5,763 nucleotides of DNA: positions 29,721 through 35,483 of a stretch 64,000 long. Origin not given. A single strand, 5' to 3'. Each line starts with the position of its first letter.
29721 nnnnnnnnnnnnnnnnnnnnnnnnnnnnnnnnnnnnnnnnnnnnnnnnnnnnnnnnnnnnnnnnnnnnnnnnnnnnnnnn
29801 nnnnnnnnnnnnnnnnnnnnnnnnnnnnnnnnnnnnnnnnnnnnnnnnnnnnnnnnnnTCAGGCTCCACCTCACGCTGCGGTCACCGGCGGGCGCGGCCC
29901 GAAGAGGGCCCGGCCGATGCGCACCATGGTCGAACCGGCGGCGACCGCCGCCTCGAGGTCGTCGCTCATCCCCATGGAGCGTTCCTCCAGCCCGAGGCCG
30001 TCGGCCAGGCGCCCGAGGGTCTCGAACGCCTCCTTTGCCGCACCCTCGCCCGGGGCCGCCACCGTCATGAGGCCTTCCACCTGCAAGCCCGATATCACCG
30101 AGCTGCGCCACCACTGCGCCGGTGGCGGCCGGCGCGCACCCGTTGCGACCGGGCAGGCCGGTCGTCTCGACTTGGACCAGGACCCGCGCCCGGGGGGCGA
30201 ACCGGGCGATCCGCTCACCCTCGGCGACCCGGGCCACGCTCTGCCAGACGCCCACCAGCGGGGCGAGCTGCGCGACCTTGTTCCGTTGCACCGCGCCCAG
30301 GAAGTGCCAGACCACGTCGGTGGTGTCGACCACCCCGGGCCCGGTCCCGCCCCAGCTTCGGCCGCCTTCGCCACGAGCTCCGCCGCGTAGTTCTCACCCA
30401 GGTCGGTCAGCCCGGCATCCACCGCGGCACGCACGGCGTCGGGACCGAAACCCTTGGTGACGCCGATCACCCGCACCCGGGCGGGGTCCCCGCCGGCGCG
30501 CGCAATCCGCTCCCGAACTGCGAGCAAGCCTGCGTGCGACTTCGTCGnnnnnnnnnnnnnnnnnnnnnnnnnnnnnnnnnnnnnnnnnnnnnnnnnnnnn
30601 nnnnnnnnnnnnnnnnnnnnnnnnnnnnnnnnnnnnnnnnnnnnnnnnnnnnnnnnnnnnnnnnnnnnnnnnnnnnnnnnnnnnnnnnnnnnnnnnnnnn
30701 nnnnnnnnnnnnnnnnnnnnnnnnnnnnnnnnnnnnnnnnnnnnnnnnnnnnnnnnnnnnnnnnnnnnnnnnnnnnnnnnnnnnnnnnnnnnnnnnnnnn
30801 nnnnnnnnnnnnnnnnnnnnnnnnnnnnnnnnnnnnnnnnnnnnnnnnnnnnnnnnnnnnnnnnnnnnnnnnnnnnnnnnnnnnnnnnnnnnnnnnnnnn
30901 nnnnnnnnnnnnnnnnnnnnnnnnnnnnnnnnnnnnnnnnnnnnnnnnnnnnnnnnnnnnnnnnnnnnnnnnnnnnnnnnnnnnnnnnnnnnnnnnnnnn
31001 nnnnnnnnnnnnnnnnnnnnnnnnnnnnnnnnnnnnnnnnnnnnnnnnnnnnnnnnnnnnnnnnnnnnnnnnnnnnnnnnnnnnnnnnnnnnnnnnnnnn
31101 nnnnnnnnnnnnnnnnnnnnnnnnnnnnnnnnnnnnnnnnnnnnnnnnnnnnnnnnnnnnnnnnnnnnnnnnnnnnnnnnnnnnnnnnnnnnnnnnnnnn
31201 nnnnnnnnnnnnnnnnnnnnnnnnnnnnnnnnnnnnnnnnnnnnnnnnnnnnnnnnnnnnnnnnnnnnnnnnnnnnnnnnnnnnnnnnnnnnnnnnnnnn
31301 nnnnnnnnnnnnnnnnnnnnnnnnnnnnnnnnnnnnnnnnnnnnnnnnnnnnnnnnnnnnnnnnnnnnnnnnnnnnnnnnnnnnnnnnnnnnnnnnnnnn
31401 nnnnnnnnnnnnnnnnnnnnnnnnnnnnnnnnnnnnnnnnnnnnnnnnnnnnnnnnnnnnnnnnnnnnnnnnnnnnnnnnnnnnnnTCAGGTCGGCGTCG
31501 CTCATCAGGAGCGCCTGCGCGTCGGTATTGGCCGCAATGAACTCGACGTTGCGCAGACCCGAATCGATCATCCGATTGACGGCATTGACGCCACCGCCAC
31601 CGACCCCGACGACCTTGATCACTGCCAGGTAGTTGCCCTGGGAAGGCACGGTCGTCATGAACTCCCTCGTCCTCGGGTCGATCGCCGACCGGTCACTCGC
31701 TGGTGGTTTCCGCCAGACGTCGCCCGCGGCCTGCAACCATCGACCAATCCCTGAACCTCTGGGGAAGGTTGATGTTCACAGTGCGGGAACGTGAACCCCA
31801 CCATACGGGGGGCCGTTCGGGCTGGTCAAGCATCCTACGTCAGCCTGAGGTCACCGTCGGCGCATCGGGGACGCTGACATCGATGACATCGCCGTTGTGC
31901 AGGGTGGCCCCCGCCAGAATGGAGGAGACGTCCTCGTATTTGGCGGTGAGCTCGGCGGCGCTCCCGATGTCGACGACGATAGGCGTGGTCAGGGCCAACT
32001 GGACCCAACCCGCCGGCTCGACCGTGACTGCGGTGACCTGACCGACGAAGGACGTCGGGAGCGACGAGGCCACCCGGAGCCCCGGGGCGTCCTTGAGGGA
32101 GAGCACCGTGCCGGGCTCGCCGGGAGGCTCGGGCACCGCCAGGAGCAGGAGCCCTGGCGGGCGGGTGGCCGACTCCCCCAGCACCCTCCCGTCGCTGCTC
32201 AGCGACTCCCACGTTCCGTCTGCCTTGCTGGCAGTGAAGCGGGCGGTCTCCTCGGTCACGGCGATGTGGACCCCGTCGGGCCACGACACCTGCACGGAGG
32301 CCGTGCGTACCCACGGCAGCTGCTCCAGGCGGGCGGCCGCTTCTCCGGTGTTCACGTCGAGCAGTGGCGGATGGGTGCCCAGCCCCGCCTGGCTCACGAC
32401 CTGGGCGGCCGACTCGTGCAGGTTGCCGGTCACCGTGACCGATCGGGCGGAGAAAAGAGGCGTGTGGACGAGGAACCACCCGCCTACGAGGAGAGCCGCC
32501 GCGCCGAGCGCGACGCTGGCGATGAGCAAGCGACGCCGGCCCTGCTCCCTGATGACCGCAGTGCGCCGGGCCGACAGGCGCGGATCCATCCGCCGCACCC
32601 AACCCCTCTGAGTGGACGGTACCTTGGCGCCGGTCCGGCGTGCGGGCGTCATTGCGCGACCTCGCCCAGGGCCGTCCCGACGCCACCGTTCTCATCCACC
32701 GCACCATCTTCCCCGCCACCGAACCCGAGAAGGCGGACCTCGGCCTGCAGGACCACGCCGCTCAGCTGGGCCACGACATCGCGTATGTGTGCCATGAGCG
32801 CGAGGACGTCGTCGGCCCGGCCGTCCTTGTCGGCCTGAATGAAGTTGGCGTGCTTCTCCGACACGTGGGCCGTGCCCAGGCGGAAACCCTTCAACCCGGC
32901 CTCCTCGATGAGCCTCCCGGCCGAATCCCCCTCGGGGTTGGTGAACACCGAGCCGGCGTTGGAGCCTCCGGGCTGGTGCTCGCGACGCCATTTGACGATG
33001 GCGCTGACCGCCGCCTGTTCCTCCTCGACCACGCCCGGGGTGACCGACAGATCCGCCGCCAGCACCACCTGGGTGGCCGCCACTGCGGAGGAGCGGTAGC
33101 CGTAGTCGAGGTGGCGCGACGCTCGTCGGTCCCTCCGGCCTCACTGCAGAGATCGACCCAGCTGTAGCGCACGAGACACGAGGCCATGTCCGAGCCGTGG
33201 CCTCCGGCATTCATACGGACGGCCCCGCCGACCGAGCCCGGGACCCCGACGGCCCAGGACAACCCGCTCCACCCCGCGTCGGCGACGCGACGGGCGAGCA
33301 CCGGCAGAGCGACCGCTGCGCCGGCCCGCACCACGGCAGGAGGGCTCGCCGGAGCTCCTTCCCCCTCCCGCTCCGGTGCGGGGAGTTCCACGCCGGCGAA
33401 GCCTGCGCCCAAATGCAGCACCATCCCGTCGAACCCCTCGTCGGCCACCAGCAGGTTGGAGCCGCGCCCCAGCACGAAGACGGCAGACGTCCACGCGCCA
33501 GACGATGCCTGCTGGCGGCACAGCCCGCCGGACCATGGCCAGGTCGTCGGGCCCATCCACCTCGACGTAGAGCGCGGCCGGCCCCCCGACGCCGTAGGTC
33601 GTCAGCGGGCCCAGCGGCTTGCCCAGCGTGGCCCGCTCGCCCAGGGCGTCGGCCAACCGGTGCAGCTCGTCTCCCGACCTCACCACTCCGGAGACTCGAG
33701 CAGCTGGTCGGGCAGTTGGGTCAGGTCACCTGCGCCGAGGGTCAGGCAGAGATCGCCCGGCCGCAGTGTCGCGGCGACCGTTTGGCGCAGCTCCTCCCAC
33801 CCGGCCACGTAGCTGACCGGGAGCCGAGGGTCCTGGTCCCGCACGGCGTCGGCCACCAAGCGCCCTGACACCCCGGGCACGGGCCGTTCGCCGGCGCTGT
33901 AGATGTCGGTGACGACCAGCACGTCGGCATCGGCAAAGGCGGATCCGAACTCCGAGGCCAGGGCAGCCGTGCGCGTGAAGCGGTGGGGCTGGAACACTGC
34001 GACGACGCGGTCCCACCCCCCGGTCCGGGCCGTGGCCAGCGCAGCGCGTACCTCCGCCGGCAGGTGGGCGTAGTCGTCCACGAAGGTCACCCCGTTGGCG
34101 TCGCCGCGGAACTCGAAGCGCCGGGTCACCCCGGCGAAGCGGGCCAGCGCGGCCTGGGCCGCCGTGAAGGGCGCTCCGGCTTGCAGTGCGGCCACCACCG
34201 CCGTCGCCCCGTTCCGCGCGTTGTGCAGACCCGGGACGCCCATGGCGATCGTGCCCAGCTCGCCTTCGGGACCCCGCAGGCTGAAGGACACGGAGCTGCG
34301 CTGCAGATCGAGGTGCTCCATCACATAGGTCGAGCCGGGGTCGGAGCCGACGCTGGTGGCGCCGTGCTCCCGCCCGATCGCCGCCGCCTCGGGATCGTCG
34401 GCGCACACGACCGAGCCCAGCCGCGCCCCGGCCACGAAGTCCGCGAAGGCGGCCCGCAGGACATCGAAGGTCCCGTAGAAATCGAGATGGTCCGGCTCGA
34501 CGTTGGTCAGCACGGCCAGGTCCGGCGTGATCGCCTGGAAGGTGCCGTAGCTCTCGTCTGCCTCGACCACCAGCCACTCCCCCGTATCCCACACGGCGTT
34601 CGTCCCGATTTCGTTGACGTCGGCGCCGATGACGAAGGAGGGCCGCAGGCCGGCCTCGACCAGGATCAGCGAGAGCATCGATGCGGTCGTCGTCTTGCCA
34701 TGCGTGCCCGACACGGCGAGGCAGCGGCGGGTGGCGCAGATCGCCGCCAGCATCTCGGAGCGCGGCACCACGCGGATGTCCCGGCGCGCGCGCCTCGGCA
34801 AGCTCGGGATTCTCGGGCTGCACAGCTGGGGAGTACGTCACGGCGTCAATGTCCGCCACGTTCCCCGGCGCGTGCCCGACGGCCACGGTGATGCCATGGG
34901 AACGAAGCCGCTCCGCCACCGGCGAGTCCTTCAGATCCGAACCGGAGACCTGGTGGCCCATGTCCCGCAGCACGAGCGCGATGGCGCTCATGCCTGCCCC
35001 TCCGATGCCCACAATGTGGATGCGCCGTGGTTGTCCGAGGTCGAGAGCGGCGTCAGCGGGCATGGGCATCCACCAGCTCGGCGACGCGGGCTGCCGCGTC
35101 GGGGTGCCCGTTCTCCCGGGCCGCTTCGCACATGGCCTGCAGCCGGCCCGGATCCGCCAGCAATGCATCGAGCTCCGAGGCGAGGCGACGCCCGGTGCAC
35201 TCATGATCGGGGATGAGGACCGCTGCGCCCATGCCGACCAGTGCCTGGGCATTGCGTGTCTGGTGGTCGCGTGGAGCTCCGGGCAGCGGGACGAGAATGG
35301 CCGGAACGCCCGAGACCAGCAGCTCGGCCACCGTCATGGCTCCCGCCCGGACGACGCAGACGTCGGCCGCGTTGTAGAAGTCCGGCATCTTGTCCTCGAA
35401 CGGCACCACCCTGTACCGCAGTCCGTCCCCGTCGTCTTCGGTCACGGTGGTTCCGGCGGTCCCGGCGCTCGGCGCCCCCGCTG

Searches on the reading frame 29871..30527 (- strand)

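Call 61: search_protein_families(library=pfam, proteins=[window:29871-30527:-], max_evalue=0.001)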
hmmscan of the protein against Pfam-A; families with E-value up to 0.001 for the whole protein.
window:29871-30527:- (218 aa): 1 family
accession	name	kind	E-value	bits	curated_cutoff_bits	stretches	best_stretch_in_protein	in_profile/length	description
PF01168.26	Ala_racemase_N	-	9.7e-06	25.9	24.1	1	146-213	145-220/220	Alanine racemase, N-terminal domain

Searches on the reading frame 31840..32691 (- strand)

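Call 5: search_protein_families(library=pfam, proteins=[window:31840-32691:-], max_evalue=0.01)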
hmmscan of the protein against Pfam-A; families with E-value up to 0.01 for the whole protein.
window:31840-32691:- (283 aa): 1 family
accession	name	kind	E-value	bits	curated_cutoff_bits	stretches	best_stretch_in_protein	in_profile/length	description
PF08478.15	POTRA_1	-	2.1e-15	57.2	23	1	80-147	1-68/69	POTRA domain, FtsQ-type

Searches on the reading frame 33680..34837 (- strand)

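Call 5: search_protein_families(library=pfam, proteins=[window:33680-34837:-], max_evalue=0.01)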
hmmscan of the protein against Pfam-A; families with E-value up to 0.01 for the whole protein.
window:33680-34837:- (385 aa): 2 families
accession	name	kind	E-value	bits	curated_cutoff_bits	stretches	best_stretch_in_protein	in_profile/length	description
PF02875.26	Mur_ligase_C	-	2.1e-21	77.5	28.4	1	239-370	1-127/127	Mur ligase, glutamate ligase domain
PF08245.18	Mur_ligase_M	-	6e-21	75.7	24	1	42-217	1-200/200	Mur ligase middle domain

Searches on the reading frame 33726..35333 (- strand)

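Call 5: search_protein_families(library=pfam, proteins=[window:33726-35333:-], max_evalue=0.01)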
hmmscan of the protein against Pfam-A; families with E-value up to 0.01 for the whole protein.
window:33726-35333:- (535 aa): 2 families
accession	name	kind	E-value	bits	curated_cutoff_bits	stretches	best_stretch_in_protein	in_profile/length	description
PF01225.30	Mur_ligase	-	1.5e-23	83.4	21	1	104-187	1-79/95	Mur ligase family, catalytic domain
PF21799.2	MurD-like_N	-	0.00031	21.4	27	1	104-185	2-83/88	Mur ligase MurD-like, N-terminal domain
